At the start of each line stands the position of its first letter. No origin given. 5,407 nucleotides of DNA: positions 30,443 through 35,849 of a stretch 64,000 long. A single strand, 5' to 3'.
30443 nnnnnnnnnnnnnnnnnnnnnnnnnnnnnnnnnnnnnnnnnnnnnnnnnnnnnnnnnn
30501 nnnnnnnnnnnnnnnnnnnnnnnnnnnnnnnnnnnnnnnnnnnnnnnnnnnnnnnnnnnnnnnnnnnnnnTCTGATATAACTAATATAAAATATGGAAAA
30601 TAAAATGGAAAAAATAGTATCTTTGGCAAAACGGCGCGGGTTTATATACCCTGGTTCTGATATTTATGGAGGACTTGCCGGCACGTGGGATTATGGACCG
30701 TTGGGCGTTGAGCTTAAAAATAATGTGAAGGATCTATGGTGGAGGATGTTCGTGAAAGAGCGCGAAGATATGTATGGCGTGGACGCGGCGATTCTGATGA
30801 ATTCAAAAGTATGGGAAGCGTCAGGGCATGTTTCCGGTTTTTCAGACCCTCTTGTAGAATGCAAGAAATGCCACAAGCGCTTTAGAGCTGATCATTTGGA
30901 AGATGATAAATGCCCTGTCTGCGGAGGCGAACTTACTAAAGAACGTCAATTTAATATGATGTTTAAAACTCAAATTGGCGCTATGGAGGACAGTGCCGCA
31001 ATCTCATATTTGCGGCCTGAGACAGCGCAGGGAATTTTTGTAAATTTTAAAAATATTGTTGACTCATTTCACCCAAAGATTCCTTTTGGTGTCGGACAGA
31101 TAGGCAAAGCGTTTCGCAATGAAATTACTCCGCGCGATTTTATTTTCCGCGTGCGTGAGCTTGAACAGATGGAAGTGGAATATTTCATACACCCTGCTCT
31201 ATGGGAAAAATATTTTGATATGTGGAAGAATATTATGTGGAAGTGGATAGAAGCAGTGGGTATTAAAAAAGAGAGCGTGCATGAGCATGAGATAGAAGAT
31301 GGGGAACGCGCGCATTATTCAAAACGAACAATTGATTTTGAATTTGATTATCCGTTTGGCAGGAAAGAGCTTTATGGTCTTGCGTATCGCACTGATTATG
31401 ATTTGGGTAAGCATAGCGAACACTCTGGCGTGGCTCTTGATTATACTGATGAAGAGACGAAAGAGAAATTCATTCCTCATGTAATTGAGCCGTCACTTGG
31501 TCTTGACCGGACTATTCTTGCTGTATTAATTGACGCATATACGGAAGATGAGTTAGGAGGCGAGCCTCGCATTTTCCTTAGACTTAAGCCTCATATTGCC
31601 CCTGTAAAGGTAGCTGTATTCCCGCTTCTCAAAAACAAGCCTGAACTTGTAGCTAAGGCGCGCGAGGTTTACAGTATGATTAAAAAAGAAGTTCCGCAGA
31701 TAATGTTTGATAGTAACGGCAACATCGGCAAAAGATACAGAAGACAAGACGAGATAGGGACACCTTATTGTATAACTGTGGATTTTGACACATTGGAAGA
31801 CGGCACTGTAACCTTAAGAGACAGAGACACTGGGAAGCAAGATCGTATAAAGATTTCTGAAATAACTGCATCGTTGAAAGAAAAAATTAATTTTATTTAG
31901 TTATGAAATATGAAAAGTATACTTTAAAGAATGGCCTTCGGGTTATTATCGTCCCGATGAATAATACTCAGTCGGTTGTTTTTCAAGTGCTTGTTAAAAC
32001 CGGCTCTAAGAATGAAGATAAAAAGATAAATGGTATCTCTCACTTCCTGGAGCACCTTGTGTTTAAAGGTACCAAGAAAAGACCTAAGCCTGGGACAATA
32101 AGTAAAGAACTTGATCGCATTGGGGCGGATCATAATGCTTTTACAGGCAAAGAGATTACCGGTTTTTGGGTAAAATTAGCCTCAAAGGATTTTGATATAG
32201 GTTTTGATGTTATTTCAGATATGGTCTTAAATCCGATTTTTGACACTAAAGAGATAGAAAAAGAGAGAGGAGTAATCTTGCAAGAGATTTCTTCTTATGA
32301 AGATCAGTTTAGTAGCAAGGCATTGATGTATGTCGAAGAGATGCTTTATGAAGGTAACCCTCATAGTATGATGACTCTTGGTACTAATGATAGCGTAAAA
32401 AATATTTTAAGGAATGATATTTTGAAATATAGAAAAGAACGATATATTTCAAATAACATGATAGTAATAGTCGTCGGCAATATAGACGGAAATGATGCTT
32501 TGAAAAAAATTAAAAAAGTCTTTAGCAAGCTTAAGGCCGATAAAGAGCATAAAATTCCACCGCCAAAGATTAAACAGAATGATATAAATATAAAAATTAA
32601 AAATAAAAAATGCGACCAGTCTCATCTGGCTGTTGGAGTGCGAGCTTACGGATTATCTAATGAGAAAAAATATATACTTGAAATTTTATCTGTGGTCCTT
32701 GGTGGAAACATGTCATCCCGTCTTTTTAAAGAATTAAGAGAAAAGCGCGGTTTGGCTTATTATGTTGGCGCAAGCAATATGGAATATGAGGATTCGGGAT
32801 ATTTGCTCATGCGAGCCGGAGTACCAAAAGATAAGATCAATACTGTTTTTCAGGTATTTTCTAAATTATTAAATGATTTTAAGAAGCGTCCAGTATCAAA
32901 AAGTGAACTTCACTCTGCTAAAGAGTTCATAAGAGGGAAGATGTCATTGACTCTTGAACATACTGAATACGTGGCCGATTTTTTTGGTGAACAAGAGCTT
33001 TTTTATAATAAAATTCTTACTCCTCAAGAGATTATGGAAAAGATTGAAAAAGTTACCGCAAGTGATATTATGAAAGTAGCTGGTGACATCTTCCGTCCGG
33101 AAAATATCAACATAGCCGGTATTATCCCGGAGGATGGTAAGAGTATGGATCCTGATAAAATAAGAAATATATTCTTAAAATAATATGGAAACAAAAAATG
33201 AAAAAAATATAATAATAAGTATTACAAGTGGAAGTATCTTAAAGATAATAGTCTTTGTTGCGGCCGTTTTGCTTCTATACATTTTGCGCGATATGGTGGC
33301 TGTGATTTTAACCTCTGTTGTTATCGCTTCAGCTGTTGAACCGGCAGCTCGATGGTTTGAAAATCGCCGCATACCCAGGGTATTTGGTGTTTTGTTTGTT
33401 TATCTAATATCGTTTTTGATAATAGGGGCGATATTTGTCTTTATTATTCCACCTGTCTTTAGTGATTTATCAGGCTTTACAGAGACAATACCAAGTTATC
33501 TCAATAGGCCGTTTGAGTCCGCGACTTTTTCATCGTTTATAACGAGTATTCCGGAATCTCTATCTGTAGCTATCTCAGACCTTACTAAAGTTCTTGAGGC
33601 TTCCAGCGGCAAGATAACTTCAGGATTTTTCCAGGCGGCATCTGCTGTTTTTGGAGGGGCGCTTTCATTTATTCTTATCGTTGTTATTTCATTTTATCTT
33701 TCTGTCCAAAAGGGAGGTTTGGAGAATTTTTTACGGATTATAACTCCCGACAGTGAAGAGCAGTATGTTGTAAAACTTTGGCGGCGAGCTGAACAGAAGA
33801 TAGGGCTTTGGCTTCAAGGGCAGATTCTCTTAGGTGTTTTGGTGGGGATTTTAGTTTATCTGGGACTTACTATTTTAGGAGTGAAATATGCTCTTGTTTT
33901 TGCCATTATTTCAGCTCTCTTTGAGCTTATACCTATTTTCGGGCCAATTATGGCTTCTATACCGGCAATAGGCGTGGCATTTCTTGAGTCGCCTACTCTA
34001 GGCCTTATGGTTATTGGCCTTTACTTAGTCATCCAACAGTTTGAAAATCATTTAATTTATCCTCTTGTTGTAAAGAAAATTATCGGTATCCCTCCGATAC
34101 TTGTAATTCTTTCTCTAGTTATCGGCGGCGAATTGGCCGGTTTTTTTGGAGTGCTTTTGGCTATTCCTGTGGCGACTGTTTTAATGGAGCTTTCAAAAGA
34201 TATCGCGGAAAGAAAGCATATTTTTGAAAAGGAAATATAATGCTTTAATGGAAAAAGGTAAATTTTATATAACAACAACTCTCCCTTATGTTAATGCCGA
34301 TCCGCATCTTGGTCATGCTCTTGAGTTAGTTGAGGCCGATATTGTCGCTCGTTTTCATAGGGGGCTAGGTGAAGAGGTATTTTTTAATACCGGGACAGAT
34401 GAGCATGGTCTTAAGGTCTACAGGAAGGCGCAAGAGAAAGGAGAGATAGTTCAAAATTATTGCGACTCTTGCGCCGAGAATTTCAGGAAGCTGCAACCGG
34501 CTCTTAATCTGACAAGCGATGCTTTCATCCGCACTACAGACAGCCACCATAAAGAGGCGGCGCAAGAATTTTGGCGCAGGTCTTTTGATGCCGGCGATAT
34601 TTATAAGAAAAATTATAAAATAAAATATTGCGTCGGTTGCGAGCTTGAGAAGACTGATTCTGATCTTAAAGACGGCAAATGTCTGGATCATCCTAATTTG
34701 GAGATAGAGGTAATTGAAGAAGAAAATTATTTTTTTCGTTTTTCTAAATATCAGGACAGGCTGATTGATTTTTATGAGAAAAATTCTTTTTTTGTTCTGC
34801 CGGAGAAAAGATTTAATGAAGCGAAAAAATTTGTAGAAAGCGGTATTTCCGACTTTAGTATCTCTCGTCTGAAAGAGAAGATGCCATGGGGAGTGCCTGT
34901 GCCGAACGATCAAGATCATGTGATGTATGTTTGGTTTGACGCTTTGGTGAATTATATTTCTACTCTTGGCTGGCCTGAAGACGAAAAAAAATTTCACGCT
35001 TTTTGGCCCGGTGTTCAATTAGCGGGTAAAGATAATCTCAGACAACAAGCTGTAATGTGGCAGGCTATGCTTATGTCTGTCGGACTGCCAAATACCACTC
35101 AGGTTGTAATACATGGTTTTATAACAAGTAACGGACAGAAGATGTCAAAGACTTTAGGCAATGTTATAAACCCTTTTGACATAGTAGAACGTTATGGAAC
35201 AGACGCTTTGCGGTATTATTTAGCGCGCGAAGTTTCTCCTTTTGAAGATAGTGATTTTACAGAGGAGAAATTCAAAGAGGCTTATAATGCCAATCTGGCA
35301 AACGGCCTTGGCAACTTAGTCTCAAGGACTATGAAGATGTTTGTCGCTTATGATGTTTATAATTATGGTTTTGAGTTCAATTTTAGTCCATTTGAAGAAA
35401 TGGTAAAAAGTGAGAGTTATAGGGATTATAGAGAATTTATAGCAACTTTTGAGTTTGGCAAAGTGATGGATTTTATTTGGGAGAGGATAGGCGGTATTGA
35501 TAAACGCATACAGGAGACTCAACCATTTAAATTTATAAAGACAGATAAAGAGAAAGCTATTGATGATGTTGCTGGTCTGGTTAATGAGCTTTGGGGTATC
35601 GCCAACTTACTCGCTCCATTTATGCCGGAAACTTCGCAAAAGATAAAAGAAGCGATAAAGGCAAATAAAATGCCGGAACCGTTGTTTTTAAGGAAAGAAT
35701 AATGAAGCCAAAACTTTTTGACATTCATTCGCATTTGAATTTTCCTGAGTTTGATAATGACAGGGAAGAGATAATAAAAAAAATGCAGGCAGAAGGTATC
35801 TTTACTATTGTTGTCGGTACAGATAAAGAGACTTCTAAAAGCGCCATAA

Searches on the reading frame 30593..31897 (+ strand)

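Call 65: search_protein_families(library=pfam, proteins=[window:30593-31897:+], max_evalue=0.00001)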
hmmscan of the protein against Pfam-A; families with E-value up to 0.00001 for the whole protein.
window:30593-31897:+ (435 aa): 2 families
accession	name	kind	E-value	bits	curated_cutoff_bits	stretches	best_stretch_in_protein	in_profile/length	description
PF03129.25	HGTP_anticodon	-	9.6e-23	80.6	21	1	339-430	1-93/94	Anticodon binding domain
PF00587.30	tRNA-synt_2b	-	1.1e-12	48.8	29.3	1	138-312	11-176/179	tRNA synthetase class II core domain (G, H, P, S and T)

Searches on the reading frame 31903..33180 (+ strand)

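Call 65: search_protein_families(library=pfam, proteins=[window:31903-33180:+], max_evalue=0.00001)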
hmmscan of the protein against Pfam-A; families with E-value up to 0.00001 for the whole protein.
window:31903-33180:+ (426 aa): 2 families
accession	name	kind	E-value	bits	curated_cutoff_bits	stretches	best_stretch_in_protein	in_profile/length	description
PF05193.26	Peptidase_M16_C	-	3.6e-38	131.7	23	1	170-341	4-179/181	Peptidase M16 inactive domain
PF00675.25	Peptidase_M16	-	1.6e-34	119.4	22.3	1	16-161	4-148/149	Insulinase (Peptidase family M16)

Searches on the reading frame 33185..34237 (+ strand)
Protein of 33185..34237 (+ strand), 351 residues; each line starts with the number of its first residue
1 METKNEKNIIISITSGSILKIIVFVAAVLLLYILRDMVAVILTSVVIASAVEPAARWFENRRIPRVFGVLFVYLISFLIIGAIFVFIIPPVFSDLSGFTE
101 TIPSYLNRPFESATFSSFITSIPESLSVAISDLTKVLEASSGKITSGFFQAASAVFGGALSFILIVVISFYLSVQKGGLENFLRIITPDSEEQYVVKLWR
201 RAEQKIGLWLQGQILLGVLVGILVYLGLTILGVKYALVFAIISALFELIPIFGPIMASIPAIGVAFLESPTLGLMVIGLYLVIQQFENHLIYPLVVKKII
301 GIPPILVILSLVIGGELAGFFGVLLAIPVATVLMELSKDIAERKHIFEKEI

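Call 66: search_protein_families(library=pfam, proteins=[window:33185-34237:+], max_evalue=0.00001)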
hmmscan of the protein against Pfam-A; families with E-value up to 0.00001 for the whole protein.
window:33185-34237:+ (351 aa): 1 family
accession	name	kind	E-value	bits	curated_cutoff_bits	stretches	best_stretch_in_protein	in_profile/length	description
PF01594.21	AI-2E_transport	-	1.4e-59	202.3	34.3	1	20-339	4-325/327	AI-2E family transporter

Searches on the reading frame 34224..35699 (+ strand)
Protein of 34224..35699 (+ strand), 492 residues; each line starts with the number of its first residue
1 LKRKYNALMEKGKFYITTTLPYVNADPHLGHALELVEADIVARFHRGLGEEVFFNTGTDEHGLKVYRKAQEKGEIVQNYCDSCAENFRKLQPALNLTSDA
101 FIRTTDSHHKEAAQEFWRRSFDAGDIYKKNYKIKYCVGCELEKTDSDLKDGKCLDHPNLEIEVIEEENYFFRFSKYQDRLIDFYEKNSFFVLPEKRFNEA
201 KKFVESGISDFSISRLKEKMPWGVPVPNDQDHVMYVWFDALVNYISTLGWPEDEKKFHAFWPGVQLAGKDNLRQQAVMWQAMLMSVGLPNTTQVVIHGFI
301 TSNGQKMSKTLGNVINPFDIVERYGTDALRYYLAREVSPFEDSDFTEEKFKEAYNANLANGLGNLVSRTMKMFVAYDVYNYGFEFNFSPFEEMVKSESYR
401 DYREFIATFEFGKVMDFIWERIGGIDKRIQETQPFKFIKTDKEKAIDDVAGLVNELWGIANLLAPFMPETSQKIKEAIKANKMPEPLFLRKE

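Call 66: search_protein_families(library=pfam, proteins=[window:34224-35699:+], max_evalue=0.00001)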
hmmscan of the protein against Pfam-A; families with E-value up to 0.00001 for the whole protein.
window:34224-35699:+ (492 aa): 3 families
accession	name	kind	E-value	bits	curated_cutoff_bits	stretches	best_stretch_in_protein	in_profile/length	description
PF09334.17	tRNA-synt_1g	-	2.5e-97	326.6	20.1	2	146-370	162-391/391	tRNA synthetases class I (M)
PF00133.28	tRNA-synt_1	-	1.3e-37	130.1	22.7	2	231-338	296-406/414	tRNA synthetases class I (I, L, M and V)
PF01406.26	tRNA-synt_1e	-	1.1e-14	54.9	27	1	294-353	240-299/301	tRNA synthetases class I (C) catalytic domain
